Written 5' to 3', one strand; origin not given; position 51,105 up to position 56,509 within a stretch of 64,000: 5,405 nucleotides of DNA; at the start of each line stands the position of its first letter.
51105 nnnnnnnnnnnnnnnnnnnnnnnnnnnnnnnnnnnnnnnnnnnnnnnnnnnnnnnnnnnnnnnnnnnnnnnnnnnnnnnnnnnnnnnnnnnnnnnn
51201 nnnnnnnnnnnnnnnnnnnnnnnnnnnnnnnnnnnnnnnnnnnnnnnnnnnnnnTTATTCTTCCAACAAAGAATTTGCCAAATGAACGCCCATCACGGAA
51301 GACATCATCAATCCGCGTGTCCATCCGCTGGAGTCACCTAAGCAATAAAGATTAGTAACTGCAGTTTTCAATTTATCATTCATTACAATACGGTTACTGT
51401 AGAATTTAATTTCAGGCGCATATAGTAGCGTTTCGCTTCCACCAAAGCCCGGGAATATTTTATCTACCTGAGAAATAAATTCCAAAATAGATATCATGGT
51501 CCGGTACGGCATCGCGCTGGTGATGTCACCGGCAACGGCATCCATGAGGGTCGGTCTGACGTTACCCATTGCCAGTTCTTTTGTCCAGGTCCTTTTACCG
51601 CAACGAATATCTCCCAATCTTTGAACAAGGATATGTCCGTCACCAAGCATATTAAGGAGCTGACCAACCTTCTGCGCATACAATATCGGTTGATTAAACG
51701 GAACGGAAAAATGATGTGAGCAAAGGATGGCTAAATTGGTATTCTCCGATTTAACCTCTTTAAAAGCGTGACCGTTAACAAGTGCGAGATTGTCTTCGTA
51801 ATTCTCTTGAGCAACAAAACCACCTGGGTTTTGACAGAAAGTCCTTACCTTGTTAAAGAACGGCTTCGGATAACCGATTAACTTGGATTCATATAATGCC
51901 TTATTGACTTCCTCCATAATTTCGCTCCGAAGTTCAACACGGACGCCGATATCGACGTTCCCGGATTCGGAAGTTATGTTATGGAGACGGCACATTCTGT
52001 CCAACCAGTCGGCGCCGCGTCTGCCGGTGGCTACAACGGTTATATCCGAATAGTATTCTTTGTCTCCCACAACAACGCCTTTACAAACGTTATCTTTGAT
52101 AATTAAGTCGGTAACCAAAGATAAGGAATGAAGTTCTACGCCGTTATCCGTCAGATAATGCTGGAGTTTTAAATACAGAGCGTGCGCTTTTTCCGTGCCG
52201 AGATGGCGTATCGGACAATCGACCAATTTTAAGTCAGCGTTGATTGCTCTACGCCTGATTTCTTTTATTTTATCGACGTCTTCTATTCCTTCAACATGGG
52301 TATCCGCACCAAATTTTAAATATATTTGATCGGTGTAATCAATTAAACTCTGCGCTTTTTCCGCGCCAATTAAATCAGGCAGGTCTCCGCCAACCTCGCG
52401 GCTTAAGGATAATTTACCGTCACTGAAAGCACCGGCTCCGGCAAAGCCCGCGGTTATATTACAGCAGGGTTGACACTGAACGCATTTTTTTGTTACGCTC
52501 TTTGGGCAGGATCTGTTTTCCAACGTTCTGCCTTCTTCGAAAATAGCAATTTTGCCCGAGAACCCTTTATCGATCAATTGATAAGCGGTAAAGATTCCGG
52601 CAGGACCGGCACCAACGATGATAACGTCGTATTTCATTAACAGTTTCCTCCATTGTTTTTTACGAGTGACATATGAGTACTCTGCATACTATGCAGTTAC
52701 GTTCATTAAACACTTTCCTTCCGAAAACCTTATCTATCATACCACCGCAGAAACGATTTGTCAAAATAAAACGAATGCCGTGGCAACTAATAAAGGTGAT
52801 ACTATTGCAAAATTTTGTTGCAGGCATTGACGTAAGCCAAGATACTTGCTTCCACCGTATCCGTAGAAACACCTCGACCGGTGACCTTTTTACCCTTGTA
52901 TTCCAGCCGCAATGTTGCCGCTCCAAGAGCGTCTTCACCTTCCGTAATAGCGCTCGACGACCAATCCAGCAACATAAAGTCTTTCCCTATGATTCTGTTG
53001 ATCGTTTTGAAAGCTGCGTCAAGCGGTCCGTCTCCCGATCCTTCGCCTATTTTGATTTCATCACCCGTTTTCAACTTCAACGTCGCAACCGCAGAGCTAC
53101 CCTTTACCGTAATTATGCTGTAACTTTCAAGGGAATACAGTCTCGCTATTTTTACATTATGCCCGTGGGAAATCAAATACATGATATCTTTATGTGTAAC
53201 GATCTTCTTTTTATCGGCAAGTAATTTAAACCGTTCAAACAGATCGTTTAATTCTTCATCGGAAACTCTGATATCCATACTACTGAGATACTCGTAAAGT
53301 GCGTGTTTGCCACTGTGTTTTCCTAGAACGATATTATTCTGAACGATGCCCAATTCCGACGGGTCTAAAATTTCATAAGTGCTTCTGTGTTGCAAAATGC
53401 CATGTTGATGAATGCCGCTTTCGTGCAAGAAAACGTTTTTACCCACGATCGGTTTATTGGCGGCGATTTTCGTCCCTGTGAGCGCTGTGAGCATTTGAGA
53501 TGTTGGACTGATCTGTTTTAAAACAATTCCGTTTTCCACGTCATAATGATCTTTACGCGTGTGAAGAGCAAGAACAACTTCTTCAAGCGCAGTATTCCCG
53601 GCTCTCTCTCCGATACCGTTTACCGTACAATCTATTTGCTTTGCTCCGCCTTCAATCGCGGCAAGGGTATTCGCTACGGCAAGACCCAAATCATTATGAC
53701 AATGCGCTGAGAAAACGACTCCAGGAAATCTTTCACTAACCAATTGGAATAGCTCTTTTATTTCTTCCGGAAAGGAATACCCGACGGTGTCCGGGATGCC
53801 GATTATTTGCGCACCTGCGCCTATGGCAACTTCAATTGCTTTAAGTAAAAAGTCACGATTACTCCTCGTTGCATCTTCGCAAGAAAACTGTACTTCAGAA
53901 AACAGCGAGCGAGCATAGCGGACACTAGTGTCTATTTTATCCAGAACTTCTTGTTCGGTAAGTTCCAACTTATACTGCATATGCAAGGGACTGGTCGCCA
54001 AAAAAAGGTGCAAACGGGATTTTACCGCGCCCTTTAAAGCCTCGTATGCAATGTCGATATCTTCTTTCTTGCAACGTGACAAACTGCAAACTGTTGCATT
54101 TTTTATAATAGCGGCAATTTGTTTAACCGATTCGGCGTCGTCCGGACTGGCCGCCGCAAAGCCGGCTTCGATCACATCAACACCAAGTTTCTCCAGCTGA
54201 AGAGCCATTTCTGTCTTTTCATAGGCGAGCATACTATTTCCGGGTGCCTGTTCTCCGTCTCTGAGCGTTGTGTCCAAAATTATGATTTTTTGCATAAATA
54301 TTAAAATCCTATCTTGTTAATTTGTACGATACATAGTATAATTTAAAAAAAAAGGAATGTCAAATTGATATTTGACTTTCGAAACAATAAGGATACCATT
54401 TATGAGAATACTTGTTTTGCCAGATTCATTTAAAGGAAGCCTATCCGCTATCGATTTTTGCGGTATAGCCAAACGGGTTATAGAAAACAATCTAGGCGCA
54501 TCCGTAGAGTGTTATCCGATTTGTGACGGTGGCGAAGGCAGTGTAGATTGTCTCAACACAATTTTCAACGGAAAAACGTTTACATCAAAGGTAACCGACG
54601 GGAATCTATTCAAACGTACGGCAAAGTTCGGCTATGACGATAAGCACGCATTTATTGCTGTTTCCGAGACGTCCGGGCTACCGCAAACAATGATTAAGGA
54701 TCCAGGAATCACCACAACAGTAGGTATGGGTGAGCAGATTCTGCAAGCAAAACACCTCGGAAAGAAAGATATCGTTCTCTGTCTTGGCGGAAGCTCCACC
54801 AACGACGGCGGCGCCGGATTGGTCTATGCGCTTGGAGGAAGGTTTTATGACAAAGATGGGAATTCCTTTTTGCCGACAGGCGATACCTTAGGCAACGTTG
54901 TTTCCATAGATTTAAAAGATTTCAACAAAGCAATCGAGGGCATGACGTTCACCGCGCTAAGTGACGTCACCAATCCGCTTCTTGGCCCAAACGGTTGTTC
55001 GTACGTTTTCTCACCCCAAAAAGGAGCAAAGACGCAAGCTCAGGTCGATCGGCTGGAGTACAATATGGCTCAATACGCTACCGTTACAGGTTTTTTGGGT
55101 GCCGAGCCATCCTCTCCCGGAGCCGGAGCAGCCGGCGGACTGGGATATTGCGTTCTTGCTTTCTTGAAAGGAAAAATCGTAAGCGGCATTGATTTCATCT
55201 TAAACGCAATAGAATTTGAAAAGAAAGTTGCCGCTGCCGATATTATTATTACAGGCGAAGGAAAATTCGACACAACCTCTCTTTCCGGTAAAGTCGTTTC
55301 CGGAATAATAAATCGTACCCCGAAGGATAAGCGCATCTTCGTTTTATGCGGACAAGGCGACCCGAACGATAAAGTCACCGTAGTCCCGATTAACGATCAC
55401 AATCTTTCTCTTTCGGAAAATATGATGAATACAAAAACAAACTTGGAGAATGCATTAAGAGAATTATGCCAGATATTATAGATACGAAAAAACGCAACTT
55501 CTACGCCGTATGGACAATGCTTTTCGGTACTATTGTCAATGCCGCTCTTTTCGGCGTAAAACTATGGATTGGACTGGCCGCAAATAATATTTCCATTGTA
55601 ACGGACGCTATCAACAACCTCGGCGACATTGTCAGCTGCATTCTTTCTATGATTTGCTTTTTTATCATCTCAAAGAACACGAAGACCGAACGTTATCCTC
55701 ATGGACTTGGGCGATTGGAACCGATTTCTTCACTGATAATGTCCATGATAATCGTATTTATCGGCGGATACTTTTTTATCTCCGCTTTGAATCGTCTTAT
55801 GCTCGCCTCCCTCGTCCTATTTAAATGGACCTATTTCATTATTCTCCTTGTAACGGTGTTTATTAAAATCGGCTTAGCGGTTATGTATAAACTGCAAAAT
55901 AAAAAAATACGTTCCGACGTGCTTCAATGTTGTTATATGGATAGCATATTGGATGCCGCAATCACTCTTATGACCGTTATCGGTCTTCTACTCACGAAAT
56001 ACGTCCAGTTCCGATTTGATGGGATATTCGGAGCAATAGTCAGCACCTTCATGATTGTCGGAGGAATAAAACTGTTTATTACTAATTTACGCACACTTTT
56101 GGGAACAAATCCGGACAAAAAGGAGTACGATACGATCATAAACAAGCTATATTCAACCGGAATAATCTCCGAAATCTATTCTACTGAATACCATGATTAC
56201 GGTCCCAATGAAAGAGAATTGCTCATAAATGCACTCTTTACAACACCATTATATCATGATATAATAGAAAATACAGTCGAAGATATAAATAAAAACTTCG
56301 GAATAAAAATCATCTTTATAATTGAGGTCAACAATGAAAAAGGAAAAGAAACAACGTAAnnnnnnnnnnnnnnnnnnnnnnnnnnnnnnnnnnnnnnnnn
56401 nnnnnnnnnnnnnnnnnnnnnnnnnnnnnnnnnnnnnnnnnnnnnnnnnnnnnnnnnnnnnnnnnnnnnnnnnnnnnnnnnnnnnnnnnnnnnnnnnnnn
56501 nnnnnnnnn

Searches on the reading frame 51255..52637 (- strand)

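Call 87: search_protein_families(library=pfam, proteins=[window:51255-52637:-], max_evalue=0.00001)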
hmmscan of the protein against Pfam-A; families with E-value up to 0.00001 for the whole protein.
window:51255-52637:- (460 aa): 4 families
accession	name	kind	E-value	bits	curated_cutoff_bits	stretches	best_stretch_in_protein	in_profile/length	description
PF07992.20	Pyr_redox_2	-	1.5e-12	48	26.1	0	3-47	1-43/291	Pyridine nucleotide-disulphide oxidoreductase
PF21688.3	FAD-depend_C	-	2.1e-07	31.8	27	1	262-409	44-194/197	FAD-dependent protein, C-terminal domain-like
PF00890.30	FAD_binding_2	-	2.9e-07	30.5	20.4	0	4-36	1-31/414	FAD binding domain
PF01266.30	DAO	-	7.3e-07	29.5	27.9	0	4-37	1-32/353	FAD dependent oxidoreductase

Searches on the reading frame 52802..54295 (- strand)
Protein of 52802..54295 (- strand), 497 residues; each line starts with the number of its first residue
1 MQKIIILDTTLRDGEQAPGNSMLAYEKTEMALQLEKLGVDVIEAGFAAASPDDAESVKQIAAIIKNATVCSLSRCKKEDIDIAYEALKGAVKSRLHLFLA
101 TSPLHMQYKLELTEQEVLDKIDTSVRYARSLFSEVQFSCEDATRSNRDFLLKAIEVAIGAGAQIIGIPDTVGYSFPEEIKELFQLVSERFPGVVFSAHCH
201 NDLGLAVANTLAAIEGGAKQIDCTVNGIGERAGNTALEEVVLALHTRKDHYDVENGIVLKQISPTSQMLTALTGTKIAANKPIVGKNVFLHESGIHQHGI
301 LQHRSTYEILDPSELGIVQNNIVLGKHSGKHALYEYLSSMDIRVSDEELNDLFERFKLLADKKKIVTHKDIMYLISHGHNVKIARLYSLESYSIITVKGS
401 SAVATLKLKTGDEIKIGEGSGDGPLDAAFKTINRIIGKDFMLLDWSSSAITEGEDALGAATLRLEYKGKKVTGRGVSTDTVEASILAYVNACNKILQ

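Call 87: search_protein_families(library=pfam, proteins=[window:52802-54295:-], max_evalue=0.00001)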
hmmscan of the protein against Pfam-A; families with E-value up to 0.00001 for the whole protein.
window:52802-54295:- (497 aa): 3 families
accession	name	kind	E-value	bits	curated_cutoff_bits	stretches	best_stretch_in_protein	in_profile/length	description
PF00682.25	HMGL-like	-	9.1e-90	301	29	1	3-268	1-259/260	HMGL-like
PF08502.15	LeuA_dimer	-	6.2e-32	110.7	24.9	1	366-496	2-131/131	LeuA allosteric (dimerisation) domain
PF22617.1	HCS_D2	-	8.7e-28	97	27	1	283-364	1-82/82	Homocitrate synthase post-HMGL domain-like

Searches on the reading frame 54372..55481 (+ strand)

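Call 87: search_protein_families(library=pfam, proteins=[window:54372-55481:+], max_evalue=0.00001)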
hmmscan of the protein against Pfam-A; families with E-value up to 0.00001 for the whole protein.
window:54372-55481:+ (369 aa): 1 family
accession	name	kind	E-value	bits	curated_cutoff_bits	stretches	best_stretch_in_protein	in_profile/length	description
PF02595.20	Gly_kinase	-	3.6e-99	332.6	23.3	1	13-368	1-370/372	Glycerate kinase family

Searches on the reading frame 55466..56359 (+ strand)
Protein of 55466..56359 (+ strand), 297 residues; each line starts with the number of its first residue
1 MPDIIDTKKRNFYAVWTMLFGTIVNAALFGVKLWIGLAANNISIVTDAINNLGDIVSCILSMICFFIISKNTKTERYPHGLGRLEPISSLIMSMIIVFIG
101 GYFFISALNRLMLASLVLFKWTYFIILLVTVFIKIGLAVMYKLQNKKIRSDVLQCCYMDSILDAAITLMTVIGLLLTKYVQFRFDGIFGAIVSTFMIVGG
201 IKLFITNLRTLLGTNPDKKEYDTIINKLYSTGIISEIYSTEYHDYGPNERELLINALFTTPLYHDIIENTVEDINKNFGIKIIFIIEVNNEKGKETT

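Call 87: search_protein_families(library=pfam, proteins=[window:55466-56359:+], max_evalue=0.00001)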
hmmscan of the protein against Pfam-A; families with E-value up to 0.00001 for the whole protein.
window:55466-56359:+ (297 aa): 1 family
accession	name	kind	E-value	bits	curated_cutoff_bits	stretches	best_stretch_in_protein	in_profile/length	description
PF01545.26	Cation_efflux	-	1.4e-28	100.4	26.6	1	20-212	3-198/198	Cation efflux family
